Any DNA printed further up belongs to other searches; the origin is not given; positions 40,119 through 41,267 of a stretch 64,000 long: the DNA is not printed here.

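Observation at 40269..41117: R2-like di-iron protein translationally coupled to pqqE: candidate extra component of PQQ biosynthesis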

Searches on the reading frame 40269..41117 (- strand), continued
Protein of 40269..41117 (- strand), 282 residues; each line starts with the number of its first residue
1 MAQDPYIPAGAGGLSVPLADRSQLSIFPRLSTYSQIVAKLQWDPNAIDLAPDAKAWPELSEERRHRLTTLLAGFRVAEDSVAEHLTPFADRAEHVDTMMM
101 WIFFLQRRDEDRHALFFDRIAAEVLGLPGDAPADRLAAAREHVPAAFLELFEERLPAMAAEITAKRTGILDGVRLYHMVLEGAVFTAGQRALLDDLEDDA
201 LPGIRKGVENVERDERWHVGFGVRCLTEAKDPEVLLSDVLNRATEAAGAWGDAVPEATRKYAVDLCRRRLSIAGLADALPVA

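Call 45: fold_search(model_id=the predicted structure, library=pdb)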
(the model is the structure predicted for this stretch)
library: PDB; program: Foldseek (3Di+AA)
matches with E <= 10: 515; with E <= 0.001: 180
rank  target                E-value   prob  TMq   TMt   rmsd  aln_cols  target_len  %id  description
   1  6f6c_B                4.1e-08  1.00  0.67  0.69   5.3       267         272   18  R2-like ligand-binding oxidase V72A mutant with aerobically reconstituted Mn/Fe cofactor (released 2018-07-04)
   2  6f6l_B                4.4e-08  1.00  0.68  0.70   4.8       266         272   18  R2-like ligand-binding oxidase Y162F mutant with aerobically reconstituted Mn/Fe cofactor (released 2018-12-19)
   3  6f6h_B                6.0e-08  1.00  0.66  0.69   5.3       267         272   18  R2-like ligand-binding oxidase V72L mutant with aerobically reconstituted Mn/Fe cofactor (released 2018-07-04)
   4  6f6k_B                7.7e-08  1.00  0.68  0.70   5.1       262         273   19  R2-like ligand-binding oxidase V72L mutant with anaerobically reconstituted Mn/Fe cofactor (released 2018-07-04)
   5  6i95                  1.1e-07  1.00  0.67  0.69   4.9       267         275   19  R2-like ligand-binding oxidase G68L mutant with anaerobically reconstituted Mn/Fe cofactor (released 2019-10-16)
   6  6f6h_A                1.6e-07  1.00  0.66  0.65   5.5       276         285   18  R2-like ligand-binding oxidase V72L mutant with aerobically reconstituted Mn/Fe cofactor (released 2018-07-04)
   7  6i92                  2.1e-07  1.00  0.72  0.76   3.3       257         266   19  R2-like ligand-binding oxidase G68F mutant with anaerobically reconstituted Mn/Fe cofactor (released 2019-10-16)
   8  6i94                  2.2e-07  1.00  0.66  0.68   5.3       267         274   18  R2-like ligand-binding oxidase G68L mutant with non-activated Mn/Mn cofactor (after aerobic reconstitution with Mn and F (released 2019-10-16)
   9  6qk1                  2.3e-07  1.00  0.66  0.65   5.5       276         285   18  R2-like ligand-binding oxidase Y175F mutant with aerobically reconstituted Mn/Fe cofactor (released 2020-02-19)
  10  4ac8_B                2.4e-07  1.00  0.73  0.67   5.2       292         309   22  R2-like ligand binding Mn-Fe oxidase from M. tuberculosis with an organized C-terminal helix (released 2012-09-26)
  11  4xbw                  2.5e-07  1.00  0.68  0.70   5.4       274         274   18  R2-like ligand-binding oxidase with aerobically reconstituted dimanganese cofactor (released 2015-09-09)
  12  4ac8_A                3.1e-07  1.00  0.72  0.66   4.8       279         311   22  R2-like ligand binding Mn-Fe oxidase from M. tuberculosis with an organized C-terminal helix (released 2012-09-26)
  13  6f6l_A                3.4e-07  1.00  0.66  0.66   5.5       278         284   18  R2-like ligand-binding oxidase Y162F mutant with aerobically reconstituted Mn/Fe cofactor (released 2018-12-19)
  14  6f6c_A                3.7e-07  1.00  0.66  0.65   5.4       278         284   18  R2-like ligand-binding oxidase V72A mutant with aerobically reconstituted Mn/Fe cofactor (released 2018-07-04)
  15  6f6g_A                4.8e-07  1.00  0.67  0.69   5.3       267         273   18  R2-like ligand-binding oxidase V72I mutant with anaerobically reconstituted Mn/Fe cofactor (released 2018-07-04)
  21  4hr0                  5.7e-07  1.00  0.65  0.64  10.2       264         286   18  R2-like ligand-binding oxidase with aerobically reconstituted metal cofactor (released 2013-10-16)
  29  3ee4                  7.7e-07  1.00  0.71  0.69   5.2       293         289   22  R2-like ligand binding Mn/Fe oxidase from M. tuberculosis (released 2009-04-07)
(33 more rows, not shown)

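Call 47: find_encoding_contigs(protein=P0155, flank=9000, max_places=1)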
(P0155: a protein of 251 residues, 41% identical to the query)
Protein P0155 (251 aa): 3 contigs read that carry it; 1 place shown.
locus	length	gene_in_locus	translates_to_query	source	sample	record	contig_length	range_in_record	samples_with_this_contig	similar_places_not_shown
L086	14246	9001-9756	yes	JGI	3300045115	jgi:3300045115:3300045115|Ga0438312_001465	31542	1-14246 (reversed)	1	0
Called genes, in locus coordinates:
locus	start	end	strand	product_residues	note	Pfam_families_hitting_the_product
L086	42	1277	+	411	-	PF02771:Acyl-CoA_dh_N, PF02770:Acyl-CoA_dh_M, PF00441:Acyl-CoA_dh_1, PF08028:Acyl-CoA_dh_2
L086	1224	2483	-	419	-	PF02771:Acyl-CoA_dh_N, PF02770:Acyl-CoA_dh_M, PF00441:Acyl-CoA_dh_1 (weak)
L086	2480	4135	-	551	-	PF00732:GMC_oxred_N (faint), PF01266:DAO (faint), PF05199:GMC_oxred_C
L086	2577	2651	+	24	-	-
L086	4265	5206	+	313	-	PF00753:Lactamase_B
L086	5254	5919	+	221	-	PF00440:TetR_N, PF18556:TetR_C_35, PF18598:TetR_C_36 (weak)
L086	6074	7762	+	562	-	-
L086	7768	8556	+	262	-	PF00106:adh_short, PF08659:KR, PF13561:adh_short_C2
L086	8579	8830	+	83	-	-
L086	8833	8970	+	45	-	-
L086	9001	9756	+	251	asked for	PF00268:Ribonuc_red_sm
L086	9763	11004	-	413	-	PF01266:DAO (faint), PF07992:Pyr_redox_2, PF13738:Pyr_redox_3, PF00070:Pyr_redox, PF14759:Reductase_C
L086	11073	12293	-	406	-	PF00067:p450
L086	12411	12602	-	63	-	PF00301:Rubredoxin, PF21349:RUBY_RBDX (faint)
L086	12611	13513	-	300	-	PF00268:Ribonuc_red_sm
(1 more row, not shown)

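Call 48: find_encoding_contigs(protein=P0296, flank=9000, max_places=1)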
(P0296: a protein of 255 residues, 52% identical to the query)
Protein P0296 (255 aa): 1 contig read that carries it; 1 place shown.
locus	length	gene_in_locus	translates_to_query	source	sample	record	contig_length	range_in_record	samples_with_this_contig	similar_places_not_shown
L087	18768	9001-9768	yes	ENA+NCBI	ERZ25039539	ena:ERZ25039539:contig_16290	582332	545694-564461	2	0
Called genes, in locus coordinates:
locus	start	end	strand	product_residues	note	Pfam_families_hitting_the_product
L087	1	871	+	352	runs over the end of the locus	PF01595:CNNM, PF00571:CBS (faint)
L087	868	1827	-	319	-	PF02126:PTE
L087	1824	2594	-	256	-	PF00106:adh_short, PF08659:KR, PF13561:adh_short_C2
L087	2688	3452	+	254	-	PF00106:adh_short, PF08659:KR, PF13561:adh_short_C2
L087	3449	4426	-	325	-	PF14257:DUF4349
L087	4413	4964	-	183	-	PF07638:Sigma70_ECF (faint), PF04542:Sigma70_r2, PF08281:Sigma70_r4_2, PF04545:Sigma70_r4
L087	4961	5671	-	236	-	PF09335:VTT_dom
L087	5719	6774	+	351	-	PF00356:LacI, PF00532:Peripla_BP_1, PF13407:Peripla_BP_4, PF13377:Peripla_BP_3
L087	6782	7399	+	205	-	PF00005:ABC_tran, PF13304:AAA_21 (weak)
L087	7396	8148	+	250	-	PF03649:UPF0014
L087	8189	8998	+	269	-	PF13489:Methyltransf_23, PF02353:CMAS (weak), PF01209:Ubie_methyltran, PF01728:FtsJ (faint), PF13847:Methyltransf_31, PF08241:Methyltransf_11, PF08242:Methyltransf_12, PF13649:Methyltransf_25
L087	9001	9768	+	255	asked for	PF00268:Ribonuc_red_sm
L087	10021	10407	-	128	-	PF13581:HATPase_c_2, PF02518:HATPase_c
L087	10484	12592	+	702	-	PF13188:PAS_8 (faint), PF00989:PAS (weak), PF08448:PAS_4, PF01590:GAF, PF13185:GAF_2 (weak), PF07228:SpoIIE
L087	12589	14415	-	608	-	PF00563:EAL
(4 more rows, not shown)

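Call 49: find_encoding_contigs(protein=P0287, flank=9000, max_places=1)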
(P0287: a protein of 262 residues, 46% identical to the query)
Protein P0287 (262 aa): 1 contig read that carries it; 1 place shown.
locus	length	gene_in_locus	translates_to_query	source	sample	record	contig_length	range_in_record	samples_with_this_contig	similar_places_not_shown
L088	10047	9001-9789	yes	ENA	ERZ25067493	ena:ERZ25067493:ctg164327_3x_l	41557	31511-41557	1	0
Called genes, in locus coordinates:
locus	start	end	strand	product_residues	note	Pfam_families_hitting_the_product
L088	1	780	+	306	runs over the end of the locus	PF13276:HTH_21, PF00665:rve, PF13683:rve_3, PF13333:rve_2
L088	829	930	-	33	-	-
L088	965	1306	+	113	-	PF18478:PIN_10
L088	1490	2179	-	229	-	-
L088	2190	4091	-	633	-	PF00672:HAMP, PF00990:GGDEF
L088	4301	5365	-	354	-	PF03060:NMO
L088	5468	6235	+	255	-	PF00106:adh_short, PF01370:Epimerase, PF08659:KR (weak), PF13460:NAD_binding_10, PF13561:adh_short_C2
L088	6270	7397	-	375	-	PF02625:XdhC_CoxI, PF13478:XdhC_C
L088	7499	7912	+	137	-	PF00903:Glyoxalase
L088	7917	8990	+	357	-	PF04542:Sigma70_r2, PF08281:Sigma70_r4_2, PF14534:DUF4440 (faint), PF12680:SnoaL_2 (weak)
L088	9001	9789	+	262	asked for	PF00268:Ribonuc_red_sm (weak)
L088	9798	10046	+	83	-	?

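Call 50: find_encoding_contigs(protein=P0356, flank=9000, max_places=1)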
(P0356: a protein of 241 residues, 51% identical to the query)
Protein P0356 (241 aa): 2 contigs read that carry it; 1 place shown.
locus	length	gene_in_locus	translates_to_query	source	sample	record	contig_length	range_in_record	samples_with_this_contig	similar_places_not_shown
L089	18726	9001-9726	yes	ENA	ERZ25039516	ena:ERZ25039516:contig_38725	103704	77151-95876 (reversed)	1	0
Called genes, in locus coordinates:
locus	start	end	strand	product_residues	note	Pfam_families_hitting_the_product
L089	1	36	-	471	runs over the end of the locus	-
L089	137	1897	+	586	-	PF07167:PhaC_N, PF00561:Abhydrolase_1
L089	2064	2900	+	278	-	PF00106:adh_short, PF08659:KR, PF13561:adh_short_C2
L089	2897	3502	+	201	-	PF00440:TetR_N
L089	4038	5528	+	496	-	PF00756:Esterase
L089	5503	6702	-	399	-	PF02771:Acyl-CoA_dh_N, PF02770:Acyl-CoA_dh_M, PF00441:Acyl-CoA_dh_1, PF08028:Acyl-CoA_dh_2, PF22924:ACOX_C_alpha1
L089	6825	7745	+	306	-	PF00487:FA_desaturase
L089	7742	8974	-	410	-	PF14361:RsbRD_N, PF17853:GGDEF_2, PF13556:HTH_30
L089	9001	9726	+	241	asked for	PF00268:Ribonuc_red_sm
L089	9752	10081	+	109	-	-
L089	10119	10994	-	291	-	-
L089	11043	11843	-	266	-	PF07992:Pyr_redox_2, PF22366:NDH2_C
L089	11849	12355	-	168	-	PF01266:DAO (faint), PF07992:Pyr_redox_2, PF13450:NAD_binding_8 (faint)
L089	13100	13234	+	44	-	-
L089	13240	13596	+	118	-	-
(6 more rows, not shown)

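Call 51: find_encoding_contigs(protein=P0278, flank=9000, max_places=1)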
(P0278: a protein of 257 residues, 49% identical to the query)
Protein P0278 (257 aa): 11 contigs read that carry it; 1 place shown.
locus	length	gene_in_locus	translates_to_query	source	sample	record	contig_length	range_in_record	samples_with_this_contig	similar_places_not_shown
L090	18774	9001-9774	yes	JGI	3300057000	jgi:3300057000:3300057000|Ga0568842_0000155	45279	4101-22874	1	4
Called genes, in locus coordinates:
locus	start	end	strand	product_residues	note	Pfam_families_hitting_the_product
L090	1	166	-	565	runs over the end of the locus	PF00501:AMP-binding, PF13193:AMP-binding_C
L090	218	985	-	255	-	PF00106:adh_short, PF08659:KR, PF13561:adh_short_C2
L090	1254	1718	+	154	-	PF01638:HxlR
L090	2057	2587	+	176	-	PF01575:MaoC_dehydratas, PF13452:FAS1_DH_region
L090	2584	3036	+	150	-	-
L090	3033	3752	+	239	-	PF00106:adh_short, PF08659:KR, PF13561:adh_short_C2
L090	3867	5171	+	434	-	PF00890:FAD_binding_2 (faint), PF01266:DAO (weak), PF07992:Pyr_redox_2, PF13738:Pyr_redox_3 (weak), PF00070:Pyr_redox, PF14759:Reductase_C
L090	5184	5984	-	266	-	PF00378:ECH_1, PF16113:ECH_2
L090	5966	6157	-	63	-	PF23451:Zn_ribbon_PaaD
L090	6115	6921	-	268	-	PF05138:PaaA_PaaC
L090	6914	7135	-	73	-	-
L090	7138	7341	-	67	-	-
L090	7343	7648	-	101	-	PF01883:FeS_assembly_P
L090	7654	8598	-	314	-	PF05138:PaaA_PaaC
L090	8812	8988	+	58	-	PF00301:Rubredoxin, PF21349:RUBY_RBDX (faint)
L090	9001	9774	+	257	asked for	PF00268:Ribonuc_red_sm (faint)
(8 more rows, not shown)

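Call 52: find_encoding_contigs(protein=P0280, flank=9000, max_places=1)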
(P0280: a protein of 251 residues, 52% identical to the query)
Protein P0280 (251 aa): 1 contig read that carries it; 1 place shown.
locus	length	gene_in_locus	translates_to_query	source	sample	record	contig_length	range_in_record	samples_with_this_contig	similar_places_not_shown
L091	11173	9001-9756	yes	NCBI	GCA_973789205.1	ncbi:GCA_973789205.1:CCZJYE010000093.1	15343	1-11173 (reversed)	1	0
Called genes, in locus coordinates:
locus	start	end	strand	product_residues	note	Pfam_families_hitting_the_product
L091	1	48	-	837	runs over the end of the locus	PF04851:ResIII, PF00271:Helicase_C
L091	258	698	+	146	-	PF13527:Acetyltransf_9 (weak), PF00583:Acetyltransf_1, PF13673:Acetyltransf_10, PF13508:Acetyltransf_7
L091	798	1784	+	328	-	PF01087:GalP_UDP_transf, PF16268:DUF4921 (weak), PF02744:GalP_UDP_tr_C (weak)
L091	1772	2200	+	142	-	PF02580:Tyr_Deacylase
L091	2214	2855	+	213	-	-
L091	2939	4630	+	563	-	PF00496:SBP_bac_5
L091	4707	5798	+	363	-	PF12911:OppC_N, PF00528:BPD_transp_1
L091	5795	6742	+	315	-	PF19300:BPD_transp_1_N, PF00528:BPD_transp_1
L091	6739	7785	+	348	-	PF00005:ABC_tran, PF13304:AAA_21 (weak), PF08352:oligo_HPY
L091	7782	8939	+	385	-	PF00005:ABC_tran, PF08352:oligo_HPY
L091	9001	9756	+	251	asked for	PF00268:Ribonuc_red_sm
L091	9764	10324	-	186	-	PF00156:Pribosyltran (weak)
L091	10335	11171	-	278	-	?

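Call 54: search_dna_similar(query=window:40269-41117:-, collection=plasmids, mode=protein, max_evalue=1e-10, max_rows=20)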
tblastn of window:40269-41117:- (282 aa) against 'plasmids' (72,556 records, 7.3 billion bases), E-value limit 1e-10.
Records with a match: 1; places in all: 1; records where one place covers at least 80% of the query: 0.
Best place of each record, by identity: <60% 1.
By first word of the organism name: Geobacillus 1.
By predicted mobility (MOB-suite, as given by PLSDB): non-mobilizable 1.
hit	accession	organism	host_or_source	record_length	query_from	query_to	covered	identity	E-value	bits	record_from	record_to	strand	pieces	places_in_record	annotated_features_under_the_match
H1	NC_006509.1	Geobacillus kaustophilus HTA426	isolated from the deepest Ocean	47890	42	232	68%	29.0%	9e-12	72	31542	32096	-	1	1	R2-like ligand-binding oxidase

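Call 60: find_encoding_contigs(protein=P0383, flank=10000, max_places=2)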
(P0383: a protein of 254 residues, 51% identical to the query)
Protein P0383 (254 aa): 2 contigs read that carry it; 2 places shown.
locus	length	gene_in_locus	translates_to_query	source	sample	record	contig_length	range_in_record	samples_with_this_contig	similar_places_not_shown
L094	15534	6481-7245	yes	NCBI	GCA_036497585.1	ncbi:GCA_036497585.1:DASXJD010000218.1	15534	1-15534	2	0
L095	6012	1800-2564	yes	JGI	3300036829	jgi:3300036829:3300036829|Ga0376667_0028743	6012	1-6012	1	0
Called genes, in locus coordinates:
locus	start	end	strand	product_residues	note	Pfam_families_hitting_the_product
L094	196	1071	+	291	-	PF08450:SGL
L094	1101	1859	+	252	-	PF06912:DUF1275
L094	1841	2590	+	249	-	-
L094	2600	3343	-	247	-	-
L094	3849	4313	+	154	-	PF23509:MSMEG_3727_PQQ-assoc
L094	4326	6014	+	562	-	PF13570:Beta-prop_ACSF4 (faint), PF01011:PQQ, PF13360:PQQ_2, PF01011:PQQ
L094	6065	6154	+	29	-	PF08042:PqqA (weak)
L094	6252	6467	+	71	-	PF00301:Rubredoxin, PF21349:RUBY_RBDX (faint)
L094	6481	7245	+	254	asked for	PF00268:Ribonuc_red_sm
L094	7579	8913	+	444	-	PF03631:Virul_fac_BrkB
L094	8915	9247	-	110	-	PF03551:PadR (weak)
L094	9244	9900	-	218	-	PF00702:Hydrolase, PF13419:HAD_2, PF13242:Hydrolase_like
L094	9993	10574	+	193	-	PF01169:GDT1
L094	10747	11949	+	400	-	PF00067:p450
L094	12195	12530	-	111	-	PF03992:ABM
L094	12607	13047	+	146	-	PF01047:MarR, PF12802:MarR_2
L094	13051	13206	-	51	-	-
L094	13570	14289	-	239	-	PF00501:AMP-binding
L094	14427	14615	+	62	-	-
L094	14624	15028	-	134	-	PF00903:Glyoxalase, PF12681:Glyoxalase_2 (faint)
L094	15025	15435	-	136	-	PF12833:HTH_18, PF00165:HTH_AraC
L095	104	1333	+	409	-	PF01011:PQQ, PF13360:PQQ_2 (weak), PF13570:Beta-prop_ACSF4 (faint), PF13360:PQQ_2, PF01011:PQQ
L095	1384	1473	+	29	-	PF08042:PqqA (weak)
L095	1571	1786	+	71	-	PF00301:Rubredoxin, PF21349:RUBY_RBDX (faint)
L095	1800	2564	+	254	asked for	PF00268:Ribonuc_red_sm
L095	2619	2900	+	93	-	-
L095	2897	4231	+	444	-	PF03631:Virul_fac_BrkB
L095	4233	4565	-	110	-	PF03551:PadR (weak)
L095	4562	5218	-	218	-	PF00702:Hydrolase, PF13419:HAD_2, PF13242:Hydrolase_like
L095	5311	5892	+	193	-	PF01169:GDT1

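Call 61: find_encoding_contigs(protein=P0334, flank=10000, max_places=2)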
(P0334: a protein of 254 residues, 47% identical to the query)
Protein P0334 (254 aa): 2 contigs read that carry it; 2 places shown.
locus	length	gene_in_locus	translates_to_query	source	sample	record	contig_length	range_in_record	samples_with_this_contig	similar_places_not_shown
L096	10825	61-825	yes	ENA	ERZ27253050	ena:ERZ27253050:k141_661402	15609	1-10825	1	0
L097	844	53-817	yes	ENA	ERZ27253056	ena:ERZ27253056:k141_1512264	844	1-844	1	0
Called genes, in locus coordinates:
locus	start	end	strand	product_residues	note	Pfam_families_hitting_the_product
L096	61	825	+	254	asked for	PF00268:Ribonuc_red_sm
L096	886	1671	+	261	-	PF08021:FAD_binding_9, PF04954:SIP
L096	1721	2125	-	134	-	-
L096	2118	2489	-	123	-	-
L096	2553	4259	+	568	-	PF20446:ABC_N, PF09818:ABC_ATPase, PF21117:MRB1590_C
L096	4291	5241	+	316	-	PF21686:LigD_Prim-Pol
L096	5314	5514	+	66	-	-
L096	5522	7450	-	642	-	PF03705:CheR_N, PF08242:Methyltransf_12 (faint), PF01739:CheR, PF28159:CEP89 (weak), PF00989:PAS, PF08448:PAS_4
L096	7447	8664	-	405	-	PF01339:CheB_methylest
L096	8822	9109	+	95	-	-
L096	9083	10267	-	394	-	PF13185:GAF_2 (weak), PF03861:ANTAR (faint)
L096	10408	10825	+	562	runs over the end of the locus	PF01011:PQQ, PF13360:PQQ_2 (weak), PF13570:Beta-prop_ACSF4 (weak), PF13360:PQQ_2, PF13570:Beta-prop_ACSF4 (weak), PF13360:PQQ_2, PF01011:PQQ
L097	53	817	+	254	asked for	PF00268:Ribonuc_red_sm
